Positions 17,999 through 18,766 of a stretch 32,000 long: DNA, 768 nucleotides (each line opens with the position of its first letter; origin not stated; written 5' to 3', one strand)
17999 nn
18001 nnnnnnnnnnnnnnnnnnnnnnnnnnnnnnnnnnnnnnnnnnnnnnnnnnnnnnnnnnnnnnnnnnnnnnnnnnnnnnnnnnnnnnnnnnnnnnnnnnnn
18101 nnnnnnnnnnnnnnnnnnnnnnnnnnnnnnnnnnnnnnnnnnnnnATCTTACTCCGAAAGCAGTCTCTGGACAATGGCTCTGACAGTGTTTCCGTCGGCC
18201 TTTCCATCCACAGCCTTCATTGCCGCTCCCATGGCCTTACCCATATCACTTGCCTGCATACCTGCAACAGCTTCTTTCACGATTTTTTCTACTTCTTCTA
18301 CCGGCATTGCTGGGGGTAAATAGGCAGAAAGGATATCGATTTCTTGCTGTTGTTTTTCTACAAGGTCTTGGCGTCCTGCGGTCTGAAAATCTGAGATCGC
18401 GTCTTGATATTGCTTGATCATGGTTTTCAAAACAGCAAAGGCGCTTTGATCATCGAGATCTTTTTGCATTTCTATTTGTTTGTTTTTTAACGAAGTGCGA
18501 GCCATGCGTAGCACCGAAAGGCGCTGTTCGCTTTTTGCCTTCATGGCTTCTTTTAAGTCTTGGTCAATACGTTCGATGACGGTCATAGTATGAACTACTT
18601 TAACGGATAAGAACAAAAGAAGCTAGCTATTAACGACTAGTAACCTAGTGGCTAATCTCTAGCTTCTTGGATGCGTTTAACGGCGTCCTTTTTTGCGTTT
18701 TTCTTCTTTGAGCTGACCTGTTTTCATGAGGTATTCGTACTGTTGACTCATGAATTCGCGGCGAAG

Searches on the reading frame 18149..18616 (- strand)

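Call 10: search_protein_families(library=pfam, proteins=[window:18149-18616:-], max_evalue=0.1)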
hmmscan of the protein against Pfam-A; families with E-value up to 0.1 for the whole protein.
window:18149-18616:- (155 aa): 6 families
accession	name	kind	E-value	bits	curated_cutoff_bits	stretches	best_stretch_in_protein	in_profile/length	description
PF09424.15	YqeY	-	2.8e-43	147.9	27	1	15-153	2-143/143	Yqey-like protein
PF02637.23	GatB_Yqey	-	0.0064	16.8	27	1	107-153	103-148/148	GatB domain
PF06476.17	DUF1090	-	0.053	14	24.4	1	15-94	23-102/110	Protein of unknown function (DUF1090)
PF06050.19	HGD-D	-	0.057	13.4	28.4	1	18-153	119-257/342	2-hydroxyglutaryl-CoA dehydratase, D-component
PF08633.15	Rox3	-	0.069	13.8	25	0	65-138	36-109/204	Rox3 mediator complex subunit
PF24692.1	DUF7659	-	0.081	13.4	27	0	12-57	63-108/135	Family of unknown function (DUF7659)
